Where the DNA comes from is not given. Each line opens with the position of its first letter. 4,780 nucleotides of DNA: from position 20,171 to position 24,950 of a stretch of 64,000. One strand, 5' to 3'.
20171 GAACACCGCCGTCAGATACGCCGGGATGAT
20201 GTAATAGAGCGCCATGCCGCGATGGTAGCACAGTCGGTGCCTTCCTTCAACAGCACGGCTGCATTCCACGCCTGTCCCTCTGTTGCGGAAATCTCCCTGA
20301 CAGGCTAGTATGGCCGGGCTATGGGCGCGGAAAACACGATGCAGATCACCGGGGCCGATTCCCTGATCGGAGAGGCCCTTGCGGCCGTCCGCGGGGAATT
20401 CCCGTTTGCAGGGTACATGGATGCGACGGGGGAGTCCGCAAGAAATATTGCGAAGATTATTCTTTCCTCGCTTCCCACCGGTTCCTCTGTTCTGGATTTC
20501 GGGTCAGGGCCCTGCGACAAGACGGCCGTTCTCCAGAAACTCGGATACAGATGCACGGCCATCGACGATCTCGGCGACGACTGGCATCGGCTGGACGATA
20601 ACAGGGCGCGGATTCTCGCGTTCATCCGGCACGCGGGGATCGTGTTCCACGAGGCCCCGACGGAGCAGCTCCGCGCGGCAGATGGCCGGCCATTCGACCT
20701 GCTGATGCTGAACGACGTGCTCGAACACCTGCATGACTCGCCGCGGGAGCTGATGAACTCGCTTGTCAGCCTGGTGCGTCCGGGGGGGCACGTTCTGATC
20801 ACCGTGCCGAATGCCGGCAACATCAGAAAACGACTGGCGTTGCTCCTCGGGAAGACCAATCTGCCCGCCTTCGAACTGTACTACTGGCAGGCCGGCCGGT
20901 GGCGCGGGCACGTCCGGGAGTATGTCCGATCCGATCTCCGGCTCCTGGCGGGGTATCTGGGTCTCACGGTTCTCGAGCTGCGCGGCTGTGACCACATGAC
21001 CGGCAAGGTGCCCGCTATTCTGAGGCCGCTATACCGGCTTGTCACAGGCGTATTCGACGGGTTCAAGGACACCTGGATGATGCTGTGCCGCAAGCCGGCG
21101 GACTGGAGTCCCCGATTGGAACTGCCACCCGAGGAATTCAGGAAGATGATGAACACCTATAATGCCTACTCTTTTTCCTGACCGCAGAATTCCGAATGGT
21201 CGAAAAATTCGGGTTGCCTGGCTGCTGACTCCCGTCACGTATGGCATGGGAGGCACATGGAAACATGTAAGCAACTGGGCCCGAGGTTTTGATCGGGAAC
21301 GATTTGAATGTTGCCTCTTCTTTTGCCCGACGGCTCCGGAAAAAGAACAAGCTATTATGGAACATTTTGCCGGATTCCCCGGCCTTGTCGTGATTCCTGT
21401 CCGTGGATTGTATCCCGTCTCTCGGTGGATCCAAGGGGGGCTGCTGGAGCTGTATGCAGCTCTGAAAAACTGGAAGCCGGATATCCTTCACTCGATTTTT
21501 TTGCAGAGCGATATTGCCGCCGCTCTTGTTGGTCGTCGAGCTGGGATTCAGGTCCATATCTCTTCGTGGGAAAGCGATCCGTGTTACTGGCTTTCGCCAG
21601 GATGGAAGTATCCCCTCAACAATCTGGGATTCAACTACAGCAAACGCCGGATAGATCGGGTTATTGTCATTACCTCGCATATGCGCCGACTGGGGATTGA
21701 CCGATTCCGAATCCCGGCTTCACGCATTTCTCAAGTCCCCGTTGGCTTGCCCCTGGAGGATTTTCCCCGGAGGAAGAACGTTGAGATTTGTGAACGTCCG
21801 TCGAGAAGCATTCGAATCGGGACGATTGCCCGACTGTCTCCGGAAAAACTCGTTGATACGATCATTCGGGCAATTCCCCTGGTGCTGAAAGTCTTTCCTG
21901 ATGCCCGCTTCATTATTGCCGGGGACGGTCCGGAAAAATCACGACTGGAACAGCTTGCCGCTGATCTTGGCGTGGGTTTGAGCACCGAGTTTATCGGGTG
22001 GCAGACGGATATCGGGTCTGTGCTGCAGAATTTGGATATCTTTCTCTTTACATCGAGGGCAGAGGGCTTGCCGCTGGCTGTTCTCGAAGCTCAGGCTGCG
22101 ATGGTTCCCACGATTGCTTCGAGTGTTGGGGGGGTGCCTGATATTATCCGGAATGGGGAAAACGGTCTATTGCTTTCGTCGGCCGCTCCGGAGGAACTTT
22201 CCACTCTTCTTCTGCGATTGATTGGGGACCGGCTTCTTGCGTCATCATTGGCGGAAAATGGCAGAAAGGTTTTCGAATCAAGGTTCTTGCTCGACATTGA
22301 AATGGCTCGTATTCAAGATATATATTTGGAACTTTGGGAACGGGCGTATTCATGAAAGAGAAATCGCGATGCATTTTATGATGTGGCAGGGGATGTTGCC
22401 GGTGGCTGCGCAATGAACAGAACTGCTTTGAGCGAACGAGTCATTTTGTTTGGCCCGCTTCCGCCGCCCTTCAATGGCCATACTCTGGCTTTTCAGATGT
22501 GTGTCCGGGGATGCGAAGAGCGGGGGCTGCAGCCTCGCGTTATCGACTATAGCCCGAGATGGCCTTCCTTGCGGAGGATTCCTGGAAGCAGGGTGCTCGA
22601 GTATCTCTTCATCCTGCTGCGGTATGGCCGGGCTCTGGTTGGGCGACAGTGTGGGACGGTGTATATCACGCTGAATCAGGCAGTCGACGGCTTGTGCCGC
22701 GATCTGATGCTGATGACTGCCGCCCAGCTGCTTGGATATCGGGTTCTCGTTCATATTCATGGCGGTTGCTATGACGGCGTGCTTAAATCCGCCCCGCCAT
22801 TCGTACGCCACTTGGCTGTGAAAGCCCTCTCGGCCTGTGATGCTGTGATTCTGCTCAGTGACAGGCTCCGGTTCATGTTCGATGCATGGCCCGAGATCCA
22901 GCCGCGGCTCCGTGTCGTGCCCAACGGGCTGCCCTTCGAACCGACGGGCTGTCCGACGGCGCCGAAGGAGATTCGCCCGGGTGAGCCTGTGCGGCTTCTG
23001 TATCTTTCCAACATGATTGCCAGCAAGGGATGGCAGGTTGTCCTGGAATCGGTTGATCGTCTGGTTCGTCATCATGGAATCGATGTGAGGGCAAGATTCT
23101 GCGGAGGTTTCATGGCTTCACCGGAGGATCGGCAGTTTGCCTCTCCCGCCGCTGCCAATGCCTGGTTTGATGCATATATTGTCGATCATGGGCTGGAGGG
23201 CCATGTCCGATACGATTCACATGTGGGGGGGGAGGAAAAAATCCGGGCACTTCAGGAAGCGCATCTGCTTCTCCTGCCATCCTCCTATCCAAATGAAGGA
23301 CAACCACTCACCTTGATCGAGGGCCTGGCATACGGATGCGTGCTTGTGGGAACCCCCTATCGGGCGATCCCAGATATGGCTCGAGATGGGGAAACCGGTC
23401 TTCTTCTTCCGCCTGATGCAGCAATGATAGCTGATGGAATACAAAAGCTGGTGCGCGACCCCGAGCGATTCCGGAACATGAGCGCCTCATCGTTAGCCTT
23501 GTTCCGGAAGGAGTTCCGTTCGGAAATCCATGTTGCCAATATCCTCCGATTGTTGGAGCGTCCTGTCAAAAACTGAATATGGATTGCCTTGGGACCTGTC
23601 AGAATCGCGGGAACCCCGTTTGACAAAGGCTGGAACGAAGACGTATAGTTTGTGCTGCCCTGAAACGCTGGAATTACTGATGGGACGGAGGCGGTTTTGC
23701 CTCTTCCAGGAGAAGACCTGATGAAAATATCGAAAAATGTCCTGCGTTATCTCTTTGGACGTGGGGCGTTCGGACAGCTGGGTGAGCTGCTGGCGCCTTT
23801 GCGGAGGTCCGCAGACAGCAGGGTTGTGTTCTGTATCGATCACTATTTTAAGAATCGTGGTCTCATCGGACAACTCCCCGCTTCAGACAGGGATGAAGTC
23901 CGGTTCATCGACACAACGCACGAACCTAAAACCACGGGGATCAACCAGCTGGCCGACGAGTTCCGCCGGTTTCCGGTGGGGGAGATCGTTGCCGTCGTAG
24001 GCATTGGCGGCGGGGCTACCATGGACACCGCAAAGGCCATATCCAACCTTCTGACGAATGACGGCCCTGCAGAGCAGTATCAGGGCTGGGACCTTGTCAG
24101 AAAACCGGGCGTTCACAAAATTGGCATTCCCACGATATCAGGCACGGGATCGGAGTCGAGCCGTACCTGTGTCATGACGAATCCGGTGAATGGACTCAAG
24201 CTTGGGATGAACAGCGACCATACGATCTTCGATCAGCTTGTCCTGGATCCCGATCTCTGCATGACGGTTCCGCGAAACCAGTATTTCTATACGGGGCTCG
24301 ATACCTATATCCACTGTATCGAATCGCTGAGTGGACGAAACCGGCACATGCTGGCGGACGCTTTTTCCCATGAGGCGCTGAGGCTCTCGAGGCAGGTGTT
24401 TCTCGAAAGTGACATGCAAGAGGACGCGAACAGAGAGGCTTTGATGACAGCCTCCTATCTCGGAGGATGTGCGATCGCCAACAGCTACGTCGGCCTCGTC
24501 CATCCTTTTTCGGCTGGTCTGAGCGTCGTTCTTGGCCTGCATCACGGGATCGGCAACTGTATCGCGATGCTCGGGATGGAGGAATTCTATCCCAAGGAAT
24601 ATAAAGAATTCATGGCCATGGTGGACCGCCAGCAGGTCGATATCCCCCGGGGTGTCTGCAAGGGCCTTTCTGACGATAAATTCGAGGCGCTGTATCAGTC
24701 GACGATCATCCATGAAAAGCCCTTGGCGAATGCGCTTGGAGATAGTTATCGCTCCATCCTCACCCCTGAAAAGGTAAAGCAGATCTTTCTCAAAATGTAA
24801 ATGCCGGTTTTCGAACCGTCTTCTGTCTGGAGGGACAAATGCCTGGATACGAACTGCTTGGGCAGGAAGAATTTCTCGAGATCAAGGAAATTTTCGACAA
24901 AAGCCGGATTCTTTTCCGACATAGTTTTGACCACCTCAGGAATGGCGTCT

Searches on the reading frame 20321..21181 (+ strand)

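Call 7: search_protein_families(library=pfam, proteins=[window:20321-21181:+], max_evalue=0.001)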
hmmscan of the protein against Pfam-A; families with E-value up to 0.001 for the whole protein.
window:20321-21181:+ (286 aa): 5 families
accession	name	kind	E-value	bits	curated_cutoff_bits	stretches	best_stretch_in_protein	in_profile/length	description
PF13489.12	Methyltransf_23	-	1.9e-16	60.7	27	1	41-219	11-163/164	Methyltransferase domain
PF08241.18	Methyltransf_11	-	2.4e-08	35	21.2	1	58-160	1-95/95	Methyltransferase domain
PF07021.18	MetW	-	2.8e-06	27.5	21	1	45-181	5-127/193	Methionine biosynthesis protein MetW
PF08242.18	Methyltransf_12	-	8.8e-06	26.8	30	1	59-158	2-98/98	Methyltransferase domain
PF13649.12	Methyltransf_25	-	1.2e-05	26.3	27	1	57-156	1-97/97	Methyltransferase domain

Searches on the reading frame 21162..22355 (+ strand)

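Call 7: search_protein_families(library=pfam, proteins=[window:21162-22355:+], max_evalue=0.001)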
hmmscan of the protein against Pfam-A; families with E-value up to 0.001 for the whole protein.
window:21162-22355:+ (397 aa): 6 families
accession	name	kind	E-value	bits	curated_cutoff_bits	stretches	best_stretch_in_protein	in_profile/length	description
PF00534.26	Glycos_transf_1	-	1.2e-36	126.3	26.4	1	211-369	10-171/172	Glycosyl transferases group 1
PF13692.12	Glyco_trans_1_4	-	1.3e-32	113.4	27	1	218-356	3-142/142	Glycosyl transferases group 1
PF13439.12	Glyco_transf_4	-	4.1e-15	56.6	28.5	1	29-199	1-169/170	Glycosyltransferase Family 4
PF13579.12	Glyco_trans_4_4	-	6.1e-14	53.1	29.7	1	30-195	1-158/158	Glycosyl transferase 4-like domain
PF20706.3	GT4-conflict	-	7e-06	25.7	26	1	192-331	177-322/385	Family 4 Glycosyltransferase in conflict systems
PF13477.12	Glyco_trans_4_2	-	0.00013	22.6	23.4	1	32-168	9-136/139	Glycosyl transferase 4-like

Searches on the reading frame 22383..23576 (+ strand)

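Call 7: search_protein_families(library=pfam, proteins=[window:22383-23576:+], max_evalue=0.001)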
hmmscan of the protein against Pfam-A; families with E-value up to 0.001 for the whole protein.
window:22383-23576:+ (397 aa): 5 families
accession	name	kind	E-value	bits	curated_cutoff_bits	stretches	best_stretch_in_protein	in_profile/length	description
PF00534.26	Glycos_transf_1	-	1.2e-19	70.9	26.4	1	197-367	10-166/172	Glycosyl transferases group 1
PF13692.12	Glyco_trans_1_4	-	2.8e-18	67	27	1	204-359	3-142/142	Glycosyl transferases group 1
PF13524.12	Glyco_trans_1_2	-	0.00022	21.6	25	1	260-388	23-143/144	Glycosyl transferase-like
PF13439.12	Glyco_transf_4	-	0.00032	21.2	28.5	1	111-183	88-166/170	Glycosyltransferase Family 4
PF13579.12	Glyco_trans_4_4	-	0.00079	20.2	29.7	1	80-182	62-158/158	Glycosyl transferase 4-like domain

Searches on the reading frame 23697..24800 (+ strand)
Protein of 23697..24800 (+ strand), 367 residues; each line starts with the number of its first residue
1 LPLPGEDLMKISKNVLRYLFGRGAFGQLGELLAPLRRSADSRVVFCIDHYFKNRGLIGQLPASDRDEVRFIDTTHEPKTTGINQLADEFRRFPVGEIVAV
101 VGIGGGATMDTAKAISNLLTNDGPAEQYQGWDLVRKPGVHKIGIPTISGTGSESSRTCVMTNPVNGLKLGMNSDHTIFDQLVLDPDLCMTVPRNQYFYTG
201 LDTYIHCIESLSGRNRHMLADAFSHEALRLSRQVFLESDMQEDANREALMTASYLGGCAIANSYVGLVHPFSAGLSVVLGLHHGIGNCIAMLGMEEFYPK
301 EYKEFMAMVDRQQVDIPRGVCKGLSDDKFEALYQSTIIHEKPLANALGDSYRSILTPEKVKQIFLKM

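Call 7: search_protein_families(library=pfam, proteins=[window:23697-24800:+], max_evalue=0.001)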
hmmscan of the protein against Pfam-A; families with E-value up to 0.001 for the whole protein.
window:23697-24800:+ (367 aa): 3 families
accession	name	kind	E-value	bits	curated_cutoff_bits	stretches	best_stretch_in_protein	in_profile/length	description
PF00465.25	Fe-ADH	-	1.2e-27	97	31.3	1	17-185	3-168/168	Iron-containing alcohol dehydrogenase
PF25137.1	ADH_Fe_C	-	6e-12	46.1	27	1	198-309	3-116/194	Fe-containing alcohol dehydrogenase family, C-terminal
PF13685.12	Fe-ADH_2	-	1.8e-05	25.2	28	1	20-118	2-96/149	Iron-containing alcohol dehydrogenase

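Call 17: search_protein_families(library=ncbifam, proteins=[window:23697-24800:+], max_evalue=0.001)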
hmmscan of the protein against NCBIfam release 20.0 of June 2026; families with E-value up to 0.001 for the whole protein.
window:23697-24800:+ (367 aa): 14 families
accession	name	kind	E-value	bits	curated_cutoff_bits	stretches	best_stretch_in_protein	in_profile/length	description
NF050025.1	SulfAcetaldRedSarD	equivalog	3.5e-40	138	700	1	73-298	67-292/385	sulfoacetaldehyde reductase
NF041833.1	Fe_ADH_ErcA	equivalog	8.3e-38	130.5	550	1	19-292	12-285/382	alcohol dehydrogenase-like regulatory protein ErcA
NF058672.1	4HyButDHCUPNE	equivalog_domain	1.1e-30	107.1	500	1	25-294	14-287/378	4-hydroxybutyrate dehydrogenase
TIGR02638.1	lactal_redase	equivalog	3.3e-29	101.8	523.15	1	88-302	78-296/379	lactaldehyde reductase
NF007911.0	PRK10624.1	equivalog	1.1e-28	100.2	537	1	82-297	73-290/382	lactaldehyde reductase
TIGR03405.1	Phn_Fe-ADH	equivalog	1.4e-25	89.9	423.7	1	49-286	32-276/355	iron-containing alcohol dehydrogenase PsrA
NF010378.0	PRK13805.1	equivalog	1e-24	86.5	951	1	68-304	516-763/872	bifunctional acetaldehyde-CoA/alcohol dehydrogenase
NF007363.0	PRK09860.1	equivalog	1.3e-24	87.1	581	1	65-294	58-288/383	L-threonine dehydrogenase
NF011998.0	PRK15454.1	equivalog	1e-21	77.1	556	1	98-349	108-354/395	ethanolamine utilization ethanol dehydrogenase EutG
NF053866.1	CholDhdGbsBBac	equivalog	1.1e-20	73.7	550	1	21-294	21-297/392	choline dehydrogenase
TIGR04266.1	NDMA_methanol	equivalog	1.5e-16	60.3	625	1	98-315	96-321/420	NDMA-dependent methanol dehydrogenase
NF041822.1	daptide_DH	equivalog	4.8e-08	32.3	300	1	71-228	34-193/363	daptide-type RiPP biosynthesis dehydogenase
NF011717.0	PRK15138.1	equivalog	2.1e-07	30.3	645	1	18-211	12-203/387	alcohol dehydrogenase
NF006941.0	PRK09423.1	subfamily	6.4e-05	21.9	336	1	16-119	9-107/367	glycerol dehydrogenase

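Call 18: search_solved_structures(query=window:23697-24800:+, max_evalue=0.001)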
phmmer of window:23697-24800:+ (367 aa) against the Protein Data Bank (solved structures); distinct sequences matched with E-value up to 0.001: 40.
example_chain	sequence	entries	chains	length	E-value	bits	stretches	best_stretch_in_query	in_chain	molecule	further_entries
5k8c_A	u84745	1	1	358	6.8e-94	318.4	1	12-365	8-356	3-deoxy-alpha-D-manno-octulosonate 8-oxidase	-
3rf7_A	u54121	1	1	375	7.4e-92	311.7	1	13-365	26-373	Iron-containing alcohol dehydrogenase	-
8zwd_B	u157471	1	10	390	2.3e-29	106.1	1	19-291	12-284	NAD(P)-dependent methanol dehydrogenase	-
3owo_A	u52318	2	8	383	6.9e-24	88.1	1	99-291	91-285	Alcohol dehydrogenase 2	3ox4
8zrl_A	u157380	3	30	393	3.6e-22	82.5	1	19-291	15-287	NAD-dependent methanol dehydrogenase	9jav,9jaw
9ldl_C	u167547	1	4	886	3.9e-22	82.4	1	99-291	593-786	Aldehyde dehydrogenase family protein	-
3bfj_A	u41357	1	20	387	2.5e-20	76.4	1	74-291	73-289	1,3-propanediol oxidoreductase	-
3zdr_A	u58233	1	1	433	1.1e-17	67.8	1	76-308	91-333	ALCOHOL DEHYDROGENASE DOMAIN OF THE BIFUNCTIONAL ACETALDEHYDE DEHYDROGENASE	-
4fr2_A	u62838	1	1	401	1.8e-17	67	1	19-295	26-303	1,3-propanediol dehydrogenase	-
7qnj_AAA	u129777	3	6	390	5.5e-17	65.4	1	20-292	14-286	Lactaldehyde reductase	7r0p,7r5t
7qlg_AAA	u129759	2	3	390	7.5e-17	65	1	20-292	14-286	Lactaldehyde reductase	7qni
6jko_A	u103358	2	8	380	9.7e-17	64.6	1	61-286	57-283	Methanol dehydrogenase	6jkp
7qls_AAA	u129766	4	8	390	1.4e-16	64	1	20-292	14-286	Lactaldehyde reductase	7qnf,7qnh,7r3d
7qlq_AAA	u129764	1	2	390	1.4e-16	64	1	20-292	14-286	Lactaldehyde reductase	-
2bi4_A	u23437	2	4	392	1.6e-16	63.9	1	20-292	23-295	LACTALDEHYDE REDUCTASE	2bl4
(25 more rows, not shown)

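Call 93: search_solved_structures(query=window:23697-24800:+, max_evalue=1e-50, show_alignments=1)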
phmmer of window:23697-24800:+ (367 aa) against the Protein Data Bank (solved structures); distinct sequences matched with E-value up to 1e-50: 2.
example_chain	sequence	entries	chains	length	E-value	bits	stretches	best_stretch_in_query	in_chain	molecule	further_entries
5k8c_A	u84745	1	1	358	6.8e-94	318.4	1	12-365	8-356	3-deoxy-alpha-D-manno-octulosonate 8-oxidase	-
3rf7_A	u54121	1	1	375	7.4e-92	311.7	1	13-365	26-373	Iron-containing alcohol dehydrogenase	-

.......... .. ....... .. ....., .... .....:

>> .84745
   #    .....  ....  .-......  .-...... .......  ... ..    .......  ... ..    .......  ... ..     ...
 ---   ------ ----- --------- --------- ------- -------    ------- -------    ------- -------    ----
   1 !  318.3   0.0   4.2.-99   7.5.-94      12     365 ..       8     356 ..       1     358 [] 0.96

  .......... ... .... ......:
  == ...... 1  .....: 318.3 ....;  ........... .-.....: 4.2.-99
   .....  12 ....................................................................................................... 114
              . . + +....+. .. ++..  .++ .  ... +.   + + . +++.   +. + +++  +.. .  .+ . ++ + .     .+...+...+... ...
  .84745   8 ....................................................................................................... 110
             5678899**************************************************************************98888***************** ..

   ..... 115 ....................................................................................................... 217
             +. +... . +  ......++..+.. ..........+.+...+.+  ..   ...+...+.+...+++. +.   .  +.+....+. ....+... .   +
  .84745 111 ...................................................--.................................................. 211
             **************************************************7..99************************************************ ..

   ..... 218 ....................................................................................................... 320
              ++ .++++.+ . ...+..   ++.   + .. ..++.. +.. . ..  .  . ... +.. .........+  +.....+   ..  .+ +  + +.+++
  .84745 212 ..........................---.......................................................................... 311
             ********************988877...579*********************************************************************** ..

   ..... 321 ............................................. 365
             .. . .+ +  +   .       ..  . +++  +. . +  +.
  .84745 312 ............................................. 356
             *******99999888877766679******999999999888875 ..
